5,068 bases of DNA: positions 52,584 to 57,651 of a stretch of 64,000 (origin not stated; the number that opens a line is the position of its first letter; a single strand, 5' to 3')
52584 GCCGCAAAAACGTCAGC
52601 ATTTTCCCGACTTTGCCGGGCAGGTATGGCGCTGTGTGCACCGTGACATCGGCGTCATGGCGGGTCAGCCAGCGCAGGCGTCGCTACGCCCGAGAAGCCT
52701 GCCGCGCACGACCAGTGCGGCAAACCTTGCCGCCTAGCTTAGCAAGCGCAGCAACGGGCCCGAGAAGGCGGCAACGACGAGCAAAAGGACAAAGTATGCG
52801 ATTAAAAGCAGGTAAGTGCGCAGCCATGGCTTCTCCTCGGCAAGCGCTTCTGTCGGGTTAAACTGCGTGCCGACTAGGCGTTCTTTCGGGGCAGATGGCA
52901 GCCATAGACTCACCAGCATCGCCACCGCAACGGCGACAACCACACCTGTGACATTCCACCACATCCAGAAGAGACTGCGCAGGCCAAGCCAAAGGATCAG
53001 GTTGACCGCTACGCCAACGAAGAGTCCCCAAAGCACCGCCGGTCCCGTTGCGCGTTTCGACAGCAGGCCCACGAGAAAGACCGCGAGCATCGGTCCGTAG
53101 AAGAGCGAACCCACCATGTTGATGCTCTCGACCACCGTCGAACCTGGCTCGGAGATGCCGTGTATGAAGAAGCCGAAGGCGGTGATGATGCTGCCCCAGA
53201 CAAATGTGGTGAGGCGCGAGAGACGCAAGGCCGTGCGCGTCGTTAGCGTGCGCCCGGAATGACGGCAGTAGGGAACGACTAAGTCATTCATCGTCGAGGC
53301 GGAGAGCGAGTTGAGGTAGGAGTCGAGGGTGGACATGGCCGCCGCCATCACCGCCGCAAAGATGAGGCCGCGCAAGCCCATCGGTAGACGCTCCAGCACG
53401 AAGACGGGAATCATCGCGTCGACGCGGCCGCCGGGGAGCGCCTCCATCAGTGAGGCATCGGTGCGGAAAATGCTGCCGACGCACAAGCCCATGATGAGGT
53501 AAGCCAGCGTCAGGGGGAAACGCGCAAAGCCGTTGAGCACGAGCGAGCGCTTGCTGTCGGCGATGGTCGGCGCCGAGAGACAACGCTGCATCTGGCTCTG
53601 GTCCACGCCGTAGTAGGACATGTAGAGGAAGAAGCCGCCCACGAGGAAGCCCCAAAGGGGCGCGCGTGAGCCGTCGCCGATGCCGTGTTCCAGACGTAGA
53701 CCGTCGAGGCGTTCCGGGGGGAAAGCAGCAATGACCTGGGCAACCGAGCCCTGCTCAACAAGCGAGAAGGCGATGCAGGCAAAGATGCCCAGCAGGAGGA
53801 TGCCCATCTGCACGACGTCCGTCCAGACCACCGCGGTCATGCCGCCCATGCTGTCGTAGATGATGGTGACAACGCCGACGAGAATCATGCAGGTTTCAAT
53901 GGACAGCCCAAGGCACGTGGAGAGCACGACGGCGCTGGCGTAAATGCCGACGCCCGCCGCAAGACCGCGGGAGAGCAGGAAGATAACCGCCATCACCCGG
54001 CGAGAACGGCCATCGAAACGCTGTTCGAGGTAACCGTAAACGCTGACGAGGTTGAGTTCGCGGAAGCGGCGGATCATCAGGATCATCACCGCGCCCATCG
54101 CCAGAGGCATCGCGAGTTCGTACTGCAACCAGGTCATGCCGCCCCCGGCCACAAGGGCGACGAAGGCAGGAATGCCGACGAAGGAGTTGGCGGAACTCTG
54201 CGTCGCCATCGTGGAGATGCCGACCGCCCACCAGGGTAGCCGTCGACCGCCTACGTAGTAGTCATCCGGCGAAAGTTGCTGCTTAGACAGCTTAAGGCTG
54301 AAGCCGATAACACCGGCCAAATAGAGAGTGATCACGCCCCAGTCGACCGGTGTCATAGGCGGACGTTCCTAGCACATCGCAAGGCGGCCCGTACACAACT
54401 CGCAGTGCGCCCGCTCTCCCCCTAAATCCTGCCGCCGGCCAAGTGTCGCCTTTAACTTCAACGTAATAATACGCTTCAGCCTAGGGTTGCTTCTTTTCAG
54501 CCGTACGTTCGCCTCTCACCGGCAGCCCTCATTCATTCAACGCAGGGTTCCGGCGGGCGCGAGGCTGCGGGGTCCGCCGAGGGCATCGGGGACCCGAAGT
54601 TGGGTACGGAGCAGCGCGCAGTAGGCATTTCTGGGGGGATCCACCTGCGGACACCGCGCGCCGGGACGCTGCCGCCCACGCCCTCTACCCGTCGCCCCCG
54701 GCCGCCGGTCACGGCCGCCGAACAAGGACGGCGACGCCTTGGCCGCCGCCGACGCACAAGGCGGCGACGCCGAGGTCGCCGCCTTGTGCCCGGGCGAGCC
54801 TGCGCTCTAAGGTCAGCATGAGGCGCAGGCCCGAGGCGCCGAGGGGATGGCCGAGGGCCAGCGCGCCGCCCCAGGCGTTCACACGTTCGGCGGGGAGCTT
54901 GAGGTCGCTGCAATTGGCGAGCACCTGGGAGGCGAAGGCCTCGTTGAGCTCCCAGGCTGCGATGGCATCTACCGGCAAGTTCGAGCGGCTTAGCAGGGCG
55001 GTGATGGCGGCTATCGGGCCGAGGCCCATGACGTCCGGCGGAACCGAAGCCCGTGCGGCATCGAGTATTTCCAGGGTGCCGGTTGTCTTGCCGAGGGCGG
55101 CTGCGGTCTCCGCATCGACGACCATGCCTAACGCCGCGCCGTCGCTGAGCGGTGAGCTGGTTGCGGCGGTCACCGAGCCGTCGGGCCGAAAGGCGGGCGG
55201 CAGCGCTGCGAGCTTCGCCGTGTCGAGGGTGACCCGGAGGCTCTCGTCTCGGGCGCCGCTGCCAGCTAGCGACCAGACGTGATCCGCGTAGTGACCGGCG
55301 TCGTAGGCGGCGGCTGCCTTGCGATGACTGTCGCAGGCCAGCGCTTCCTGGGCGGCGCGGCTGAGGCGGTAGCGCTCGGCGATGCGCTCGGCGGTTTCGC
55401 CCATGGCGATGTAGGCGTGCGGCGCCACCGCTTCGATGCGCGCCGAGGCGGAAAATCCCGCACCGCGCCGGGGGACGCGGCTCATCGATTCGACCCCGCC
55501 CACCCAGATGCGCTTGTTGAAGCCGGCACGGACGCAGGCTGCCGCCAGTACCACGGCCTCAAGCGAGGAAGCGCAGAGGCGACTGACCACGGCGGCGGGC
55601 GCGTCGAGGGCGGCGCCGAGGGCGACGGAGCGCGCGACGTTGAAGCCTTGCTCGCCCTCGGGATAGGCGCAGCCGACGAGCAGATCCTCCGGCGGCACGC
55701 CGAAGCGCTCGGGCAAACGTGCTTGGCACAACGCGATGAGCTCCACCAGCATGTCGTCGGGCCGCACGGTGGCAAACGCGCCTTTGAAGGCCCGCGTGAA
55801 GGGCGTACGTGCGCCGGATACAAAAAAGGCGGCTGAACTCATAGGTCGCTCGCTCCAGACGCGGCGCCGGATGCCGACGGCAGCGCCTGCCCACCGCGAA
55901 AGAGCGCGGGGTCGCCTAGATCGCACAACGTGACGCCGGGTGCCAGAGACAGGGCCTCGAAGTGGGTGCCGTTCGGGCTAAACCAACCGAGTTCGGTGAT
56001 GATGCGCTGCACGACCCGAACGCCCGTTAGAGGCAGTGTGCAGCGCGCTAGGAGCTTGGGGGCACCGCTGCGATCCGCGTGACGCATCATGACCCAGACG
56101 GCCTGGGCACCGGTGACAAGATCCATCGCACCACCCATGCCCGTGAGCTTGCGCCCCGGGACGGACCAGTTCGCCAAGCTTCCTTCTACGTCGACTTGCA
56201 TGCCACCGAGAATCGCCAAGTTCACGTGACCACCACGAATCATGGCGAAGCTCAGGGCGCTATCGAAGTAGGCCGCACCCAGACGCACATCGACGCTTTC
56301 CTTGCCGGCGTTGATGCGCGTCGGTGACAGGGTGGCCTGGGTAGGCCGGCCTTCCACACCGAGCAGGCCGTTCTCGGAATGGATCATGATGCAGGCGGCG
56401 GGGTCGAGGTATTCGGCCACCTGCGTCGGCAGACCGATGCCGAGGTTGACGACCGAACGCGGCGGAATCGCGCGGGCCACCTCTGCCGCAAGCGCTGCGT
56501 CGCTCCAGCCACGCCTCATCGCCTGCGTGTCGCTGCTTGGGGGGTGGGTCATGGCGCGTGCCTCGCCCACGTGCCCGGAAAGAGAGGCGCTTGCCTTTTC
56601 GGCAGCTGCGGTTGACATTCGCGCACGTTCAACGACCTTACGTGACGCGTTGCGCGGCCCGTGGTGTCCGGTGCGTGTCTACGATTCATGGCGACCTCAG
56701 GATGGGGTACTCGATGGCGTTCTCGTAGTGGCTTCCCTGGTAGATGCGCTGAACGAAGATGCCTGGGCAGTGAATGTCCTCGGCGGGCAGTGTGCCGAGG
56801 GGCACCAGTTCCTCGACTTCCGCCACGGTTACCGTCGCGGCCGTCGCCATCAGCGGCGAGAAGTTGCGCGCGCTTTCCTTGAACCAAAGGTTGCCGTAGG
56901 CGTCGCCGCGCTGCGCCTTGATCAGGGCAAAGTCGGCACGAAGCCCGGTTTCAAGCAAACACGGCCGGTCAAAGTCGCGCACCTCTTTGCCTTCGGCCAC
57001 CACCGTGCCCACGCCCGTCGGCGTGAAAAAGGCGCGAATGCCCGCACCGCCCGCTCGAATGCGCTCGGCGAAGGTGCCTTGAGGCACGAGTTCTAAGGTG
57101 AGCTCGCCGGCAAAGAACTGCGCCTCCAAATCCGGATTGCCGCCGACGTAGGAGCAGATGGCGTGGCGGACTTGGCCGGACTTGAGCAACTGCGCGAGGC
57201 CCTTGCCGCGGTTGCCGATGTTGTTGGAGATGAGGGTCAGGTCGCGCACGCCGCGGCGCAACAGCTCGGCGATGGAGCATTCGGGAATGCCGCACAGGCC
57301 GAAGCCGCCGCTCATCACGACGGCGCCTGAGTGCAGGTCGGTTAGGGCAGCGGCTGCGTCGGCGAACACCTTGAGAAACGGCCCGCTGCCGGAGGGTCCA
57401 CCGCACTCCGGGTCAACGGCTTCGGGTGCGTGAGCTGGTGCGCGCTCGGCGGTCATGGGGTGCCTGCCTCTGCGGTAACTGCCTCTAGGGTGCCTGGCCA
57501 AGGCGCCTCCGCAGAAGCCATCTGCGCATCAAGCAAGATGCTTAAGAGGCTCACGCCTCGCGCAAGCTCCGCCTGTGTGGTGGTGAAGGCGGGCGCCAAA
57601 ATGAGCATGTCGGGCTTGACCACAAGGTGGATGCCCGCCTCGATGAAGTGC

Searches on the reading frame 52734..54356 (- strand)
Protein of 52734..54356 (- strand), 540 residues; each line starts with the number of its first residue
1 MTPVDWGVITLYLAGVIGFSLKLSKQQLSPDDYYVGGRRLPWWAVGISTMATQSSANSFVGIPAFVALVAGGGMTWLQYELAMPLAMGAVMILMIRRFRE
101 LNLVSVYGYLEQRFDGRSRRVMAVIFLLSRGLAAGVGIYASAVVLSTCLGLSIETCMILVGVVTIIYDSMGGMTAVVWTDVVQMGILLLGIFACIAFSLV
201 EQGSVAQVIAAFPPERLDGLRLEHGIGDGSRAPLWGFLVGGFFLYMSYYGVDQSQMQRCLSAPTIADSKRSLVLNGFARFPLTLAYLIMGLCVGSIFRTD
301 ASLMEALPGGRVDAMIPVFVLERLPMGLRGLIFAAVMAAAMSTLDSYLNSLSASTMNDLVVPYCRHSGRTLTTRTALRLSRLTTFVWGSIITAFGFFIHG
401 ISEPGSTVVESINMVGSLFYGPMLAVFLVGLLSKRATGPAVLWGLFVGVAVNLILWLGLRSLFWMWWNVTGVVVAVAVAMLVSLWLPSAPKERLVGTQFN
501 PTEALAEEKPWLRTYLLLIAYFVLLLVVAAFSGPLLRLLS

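Call 59: search_protein_families(library=pfam, proteins=[window:52734-54356:-], max_evalue=0.0001)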
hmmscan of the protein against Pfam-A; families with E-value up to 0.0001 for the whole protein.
window:52734-54356:- (540 aa): 1 family
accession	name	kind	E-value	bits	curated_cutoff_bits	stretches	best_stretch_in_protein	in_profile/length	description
PF00474.23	SSF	-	3.3e-45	155.1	22.8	1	33-448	1-406/406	Sodium:solute symporter family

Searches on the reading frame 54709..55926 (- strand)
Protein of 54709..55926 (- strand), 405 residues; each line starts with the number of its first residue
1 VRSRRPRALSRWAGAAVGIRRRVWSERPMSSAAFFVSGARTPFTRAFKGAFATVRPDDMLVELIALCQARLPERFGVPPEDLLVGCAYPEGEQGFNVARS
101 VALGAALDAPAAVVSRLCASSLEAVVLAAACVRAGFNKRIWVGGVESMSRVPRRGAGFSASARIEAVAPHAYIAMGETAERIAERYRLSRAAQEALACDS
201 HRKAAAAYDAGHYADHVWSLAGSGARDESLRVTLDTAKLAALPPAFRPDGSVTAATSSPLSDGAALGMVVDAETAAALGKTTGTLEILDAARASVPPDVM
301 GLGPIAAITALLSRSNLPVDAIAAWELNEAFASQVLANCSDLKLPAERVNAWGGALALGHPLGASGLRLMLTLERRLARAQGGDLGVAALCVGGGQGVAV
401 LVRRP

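Call 59: search_protein_families(library=pfam, proteins=[window:54709-55926:-], max_evalue=0.0001)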
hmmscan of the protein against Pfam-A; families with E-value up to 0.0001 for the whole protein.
window:54709-55926:- (405 aa): 2 families
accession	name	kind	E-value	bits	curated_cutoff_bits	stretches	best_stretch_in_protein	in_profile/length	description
PF00108.29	Thiolase_N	-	1.7e-42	146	26.4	1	35-271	3-258/260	Thiolase, N-terminal domain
PF02803.24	Thiolase_C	-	6.2e-38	129.6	27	1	286-403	6-122/123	Thiolase, C-terminal domain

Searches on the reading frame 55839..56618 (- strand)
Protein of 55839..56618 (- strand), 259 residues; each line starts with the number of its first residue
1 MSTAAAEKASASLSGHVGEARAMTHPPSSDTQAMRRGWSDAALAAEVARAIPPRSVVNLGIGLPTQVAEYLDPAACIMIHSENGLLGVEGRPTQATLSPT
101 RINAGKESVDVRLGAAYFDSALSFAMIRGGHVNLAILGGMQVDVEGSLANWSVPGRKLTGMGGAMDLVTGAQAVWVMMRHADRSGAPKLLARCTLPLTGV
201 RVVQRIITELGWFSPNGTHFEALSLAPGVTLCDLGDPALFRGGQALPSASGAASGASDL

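Call 59: search_protein_families(library=pfam, proteins=[window:55839-56618:-], max_evalue=0.0001)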
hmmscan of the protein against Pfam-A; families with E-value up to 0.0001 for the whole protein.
window:55839-56618:- (259 aa): 1 family
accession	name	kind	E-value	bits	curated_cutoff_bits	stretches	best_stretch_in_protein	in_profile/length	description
PF01144.29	CoA_trans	-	5.3e-35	121.2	23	1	44-227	5-207/217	Coenzyme A transferase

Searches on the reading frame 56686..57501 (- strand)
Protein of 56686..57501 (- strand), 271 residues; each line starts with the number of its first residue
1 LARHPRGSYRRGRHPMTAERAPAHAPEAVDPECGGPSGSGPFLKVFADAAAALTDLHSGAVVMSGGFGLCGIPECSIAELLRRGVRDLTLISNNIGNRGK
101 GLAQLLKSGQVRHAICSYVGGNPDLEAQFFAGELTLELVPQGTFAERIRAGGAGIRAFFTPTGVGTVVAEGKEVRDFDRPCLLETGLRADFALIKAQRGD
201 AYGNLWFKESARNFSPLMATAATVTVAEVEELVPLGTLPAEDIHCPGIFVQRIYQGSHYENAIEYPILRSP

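Call 84: search_protein_families(library=pfam, proteins=[window:56686-57501:-], max_evalue=0.001)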
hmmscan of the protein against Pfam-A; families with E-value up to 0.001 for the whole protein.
window:56686-57501:- (271 aa): 1 family
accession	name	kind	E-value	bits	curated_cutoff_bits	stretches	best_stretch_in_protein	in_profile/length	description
PF01144.29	CoA_trans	-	5.5e-64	216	23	1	48-255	3-216/217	Coenzyme A transferase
